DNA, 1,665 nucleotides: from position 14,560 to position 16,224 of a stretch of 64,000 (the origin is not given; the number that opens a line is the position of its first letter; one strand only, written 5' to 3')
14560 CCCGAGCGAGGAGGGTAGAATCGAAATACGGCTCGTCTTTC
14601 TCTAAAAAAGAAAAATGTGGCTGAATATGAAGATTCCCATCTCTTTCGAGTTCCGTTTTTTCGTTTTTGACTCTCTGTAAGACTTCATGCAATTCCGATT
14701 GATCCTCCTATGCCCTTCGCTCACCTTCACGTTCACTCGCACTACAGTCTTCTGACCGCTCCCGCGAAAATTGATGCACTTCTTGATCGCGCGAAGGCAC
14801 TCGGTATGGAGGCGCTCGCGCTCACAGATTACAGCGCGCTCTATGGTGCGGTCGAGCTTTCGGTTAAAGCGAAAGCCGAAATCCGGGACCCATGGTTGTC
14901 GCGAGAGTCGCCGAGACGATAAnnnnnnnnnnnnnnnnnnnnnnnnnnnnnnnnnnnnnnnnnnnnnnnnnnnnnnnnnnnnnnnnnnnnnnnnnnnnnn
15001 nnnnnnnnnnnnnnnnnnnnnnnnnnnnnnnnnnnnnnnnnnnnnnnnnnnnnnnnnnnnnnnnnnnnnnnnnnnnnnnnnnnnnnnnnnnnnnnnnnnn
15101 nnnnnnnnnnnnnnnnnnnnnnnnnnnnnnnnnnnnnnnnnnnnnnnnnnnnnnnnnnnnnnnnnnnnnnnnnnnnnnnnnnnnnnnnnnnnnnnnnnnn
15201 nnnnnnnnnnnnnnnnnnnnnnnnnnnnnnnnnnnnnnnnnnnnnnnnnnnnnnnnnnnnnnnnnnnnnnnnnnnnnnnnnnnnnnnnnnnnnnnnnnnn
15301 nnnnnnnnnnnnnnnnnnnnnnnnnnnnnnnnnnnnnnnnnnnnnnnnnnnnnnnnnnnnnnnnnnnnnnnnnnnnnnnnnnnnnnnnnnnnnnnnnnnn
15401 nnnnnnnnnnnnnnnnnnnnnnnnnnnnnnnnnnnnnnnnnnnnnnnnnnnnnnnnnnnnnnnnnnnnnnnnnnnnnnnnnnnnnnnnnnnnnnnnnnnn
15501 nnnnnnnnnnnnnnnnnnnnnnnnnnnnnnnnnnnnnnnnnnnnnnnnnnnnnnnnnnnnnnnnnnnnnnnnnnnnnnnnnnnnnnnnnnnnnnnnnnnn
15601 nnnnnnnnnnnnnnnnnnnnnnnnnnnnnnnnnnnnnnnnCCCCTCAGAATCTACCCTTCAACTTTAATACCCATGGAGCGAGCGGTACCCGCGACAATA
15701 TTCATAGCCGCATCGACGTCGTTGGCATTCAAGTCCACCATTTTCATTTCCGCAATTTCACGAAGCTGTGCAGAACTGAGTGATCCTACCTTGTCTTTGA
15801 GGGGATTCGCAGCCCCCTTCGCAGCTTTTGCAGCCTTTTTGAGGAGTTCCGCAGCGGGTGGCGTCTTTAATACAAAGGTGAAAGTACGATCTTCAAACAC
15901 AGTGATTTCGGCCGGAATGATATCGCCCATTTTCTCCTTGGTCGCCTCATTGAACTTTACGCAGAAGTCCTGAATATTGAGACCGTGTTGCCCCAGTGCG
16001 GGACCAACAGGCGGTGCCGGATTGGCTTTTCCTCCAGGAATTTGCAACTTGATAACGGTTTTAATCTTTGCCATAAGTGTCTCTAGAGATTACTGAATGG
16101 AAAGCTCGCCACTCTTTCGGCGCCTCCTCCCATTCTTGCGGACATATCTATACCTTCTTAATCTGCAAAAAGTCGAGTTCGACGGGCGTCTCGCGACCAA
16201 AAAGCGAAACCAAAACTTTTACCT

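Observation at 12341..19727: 2.54-kb block duplicated either side of the secE-nusG-rplK-rplA cluster, with copies differing only at homopolymer runs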

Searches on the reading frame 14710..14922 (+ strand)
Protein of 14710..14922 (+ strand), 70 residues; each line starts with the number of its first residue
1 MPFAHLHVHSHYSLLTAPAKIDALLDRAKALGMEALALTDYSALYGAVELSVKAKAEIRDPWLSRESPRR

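Call 57: find_encoding_contigs(protein=window:14710-14922:+, flank=10000, max_places=10)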
Protein window:14710-14922:+ (70 aa): 3 contigs read that carry it; 3 places shown.
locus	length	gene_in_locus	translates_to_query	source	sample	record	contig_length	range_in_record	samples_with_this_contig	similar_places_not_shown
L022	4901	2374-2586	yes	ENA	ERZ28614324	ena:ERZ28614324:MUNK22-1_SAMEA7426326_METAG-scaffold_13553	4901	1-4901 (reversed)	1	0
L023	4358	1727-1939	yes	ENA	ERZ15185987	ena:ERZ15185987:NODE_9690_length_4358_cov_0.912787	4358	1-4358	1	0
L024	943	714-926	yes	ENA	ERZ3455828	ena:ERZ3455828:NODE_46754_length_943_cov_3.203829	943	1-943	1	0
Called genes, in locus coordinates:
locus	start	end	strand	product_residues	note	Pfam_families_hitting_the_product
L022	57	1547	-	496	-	-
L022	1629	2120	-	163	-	-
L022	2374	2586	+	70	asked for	PF02811:PHP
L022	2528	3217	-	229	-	PF00687:Ribosomal_L1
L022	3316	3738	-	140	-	PF03946:Ribosomal_L11_N, PF00298:Ribosomal_L11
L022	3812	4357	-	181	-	PF02357:NusG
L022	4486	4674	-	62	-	PF00584:SecE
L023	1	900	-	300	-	?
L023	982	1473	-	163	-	-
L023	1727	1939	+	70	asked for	PF02811:PHP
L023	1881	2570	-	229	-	PF00687:Ribosomal_L1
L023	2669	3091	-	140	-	PF03946:Ribosomal_L11_N, PF00298:Ribosomal_L11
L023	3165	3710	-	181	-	PF02357:NusG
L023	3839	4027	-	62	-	PF00584:SecE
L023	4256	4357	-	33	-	?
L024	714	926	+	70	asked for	PF02811:PHP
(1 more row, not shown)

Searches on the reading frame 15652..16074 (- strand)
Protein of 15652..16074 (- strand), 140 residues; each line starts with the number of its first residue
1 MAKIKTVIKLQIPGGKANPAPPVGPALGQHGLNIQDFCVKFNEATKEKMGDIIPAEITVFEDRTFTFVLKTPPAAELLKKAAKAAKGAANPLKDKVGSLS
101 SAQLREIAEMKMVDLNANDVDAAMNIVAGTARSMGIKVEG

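Call 7: search_protein_families(library=pfam, proteins=[window:15652-16074:-])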
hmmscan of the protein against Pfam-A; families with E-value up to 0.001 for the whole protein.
window:15652-16074:- (140 aa): 2 families
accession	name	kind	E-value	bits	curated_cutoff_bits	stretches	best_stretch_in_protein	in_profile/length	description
PF00298.24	Ribosomal_L11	-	3e-28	98.5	21.4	1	70-138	1-69/69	Ribosomal protein L11, RNA binding domain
PF03946.19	Ribosomal_L11_N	-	1.1e-27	96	32.9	1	8-65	1-58/58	Ribosomal protein L11, N-terminal domain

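Call 10: find_encoding_contigs(protein=window:15652-16074:-, flank=10000, max_places=10)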
Protein window:15652-16074:- (140 aa): 5 contigs read that carry it; 5 places shown.
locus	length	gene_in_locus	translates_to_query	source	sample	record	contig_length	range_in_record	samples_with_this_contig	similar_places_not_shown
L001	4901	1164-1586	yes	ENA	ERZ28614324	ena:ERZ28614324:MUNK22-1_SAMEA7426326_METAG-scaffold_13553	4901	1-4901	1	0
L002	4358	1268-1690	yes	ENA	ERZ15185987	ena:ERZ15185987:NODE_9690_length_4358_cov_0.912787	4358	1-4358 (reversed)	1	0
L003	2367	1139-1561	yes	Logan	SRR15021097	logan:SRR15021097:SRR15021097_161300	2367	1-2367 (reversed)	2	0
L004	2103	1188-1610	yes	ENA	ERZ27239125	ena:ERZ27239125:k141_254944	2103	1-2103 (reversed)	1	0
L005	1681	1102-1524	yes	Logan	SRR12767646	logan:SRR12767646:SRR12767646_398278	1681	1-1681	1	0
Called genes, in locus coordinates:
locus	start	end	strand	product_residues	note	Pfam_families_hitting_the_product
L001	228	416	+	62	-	PF00584:SecE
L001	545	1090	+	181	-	PF02357:NusG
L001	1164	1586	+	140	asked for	PF03946:Ribosomal_L11_N, PF00298:Ribosomal_L11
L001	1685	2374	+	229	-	PF00687:Ribosomal_L1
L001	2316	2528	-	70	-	PF02811:PHP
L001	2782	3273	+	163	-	-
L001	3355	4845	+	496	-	-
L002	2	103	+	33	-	?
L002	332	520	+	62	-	PF00584:SecE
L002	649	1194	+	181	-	PF02357:NusG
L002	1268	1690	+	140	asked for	PF03946:Ribosomal_L11_N, PF00298:Ribosomal_L11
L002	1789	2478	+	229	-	PF00687:Ribosomal_L1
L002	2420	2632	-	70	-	PF02811:PHP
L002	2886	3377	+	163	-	-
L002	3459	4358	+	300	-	?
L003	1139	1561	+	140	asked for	PF03946:Ribosomal_L11_N, PF00298:Ribosomal_L11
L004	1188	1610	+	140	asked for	PF03946:Ribosomal_L11_N, PF00298:Ribosomal_L11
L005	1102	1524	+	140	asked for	PF03946:Ribosomal_L11_N, PF00298:Ribosomal_L11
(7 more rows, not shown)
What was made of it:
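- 15652..16074 (-): rplK. calls 7, 10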

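Call 27: find_homologous_proteins(query=L001:3355-4845:+)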
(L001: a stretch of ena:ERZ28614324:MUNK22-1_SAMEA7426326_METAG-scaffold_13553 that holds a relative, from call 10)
Query L001:3355-4845:+ (496 aa): 2 proteins with E <= 0.001 among 8000 candidates.
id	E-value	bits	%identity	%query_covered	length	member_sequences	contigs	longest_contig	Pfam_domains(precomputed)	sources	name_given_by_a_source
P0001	5.2e-233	793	100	69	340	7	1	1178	-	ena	-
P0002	6.7e-186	637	99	55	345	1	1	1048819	-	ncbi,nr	ncbi:MAG: hypothetical protein IPL87_04435 [Candidatus Moraniibacteriota bacterium]|nr:MAG: hypothet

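Call 28: find_encoding_contigs(protein=P0002, flank=10000, max_places=6)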
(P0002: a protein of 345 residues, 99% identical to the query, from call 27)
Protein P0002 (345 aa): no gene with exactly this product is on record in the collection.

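Call 41: search_protein_families(library=pfam, proteins=[L001:3355-4845:+, L001:2782-3273:+], max_evalue=1)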
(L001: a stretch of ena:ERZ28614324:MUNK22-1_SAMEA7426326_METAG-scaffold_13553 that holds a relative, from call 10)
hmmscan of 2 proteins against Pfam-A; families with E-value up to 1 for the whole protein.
L001:3355-4845:+ (496 aa): 0 families

L001:2782-3273:+ (163 aa): 1 family
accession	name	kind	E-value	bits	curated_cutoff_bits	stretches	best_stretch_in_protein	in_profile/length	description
PF25727.1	UL74A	-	0.044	13.9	27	1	13-38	6-31/54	Cytomegalovirus UL74A protein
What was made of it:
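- The circle would carry four essential single-copy genes and no replication functions (calls 7, 41).
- Tried and rejected: Pfam found nothing for the two genes inside R, even at E <= 1 (calls 7, 41).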

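Call 49: search_protein_representatives(protein=P0001)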
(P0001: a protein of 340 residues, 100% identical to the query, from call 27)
Query: 340 residues. Proteins with E-value up to 0.001 (for the whole library): 88; up to 1e-10: 24; up to 1e-30: 2. The best 88 are listed.
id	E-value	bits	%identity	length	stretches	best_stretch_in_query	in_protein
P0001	2.4e-234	793.9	100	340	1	1-340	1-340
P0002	7.9e-71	255.7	98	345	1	1-117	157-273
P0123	3.5e-30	121.9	45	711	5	245-298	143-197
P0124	1.7e-28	116.3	39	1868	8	243-301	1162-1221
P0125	2.4e-26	109.2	36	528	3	133-296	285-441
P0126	2.0e-25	106.2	51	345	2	19-159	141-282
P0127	2.9e-25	105.7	39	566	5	242-299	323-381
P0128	7.5e-25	104.3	40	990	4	247-305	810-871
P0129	3.7e-24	102.0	42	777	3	245-340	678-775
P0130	7.8e-24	101.0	39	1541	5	241-304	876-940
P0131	3.1e-22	95.7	33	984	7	247-306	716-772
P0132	7.2e-20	87.9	33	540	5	247-305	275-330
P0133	6.7e-19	84.7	38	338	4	245-300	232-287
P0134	7.1e-19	84.6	33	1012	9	168-257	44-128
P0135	1.7e-18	83.4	40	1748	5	212-304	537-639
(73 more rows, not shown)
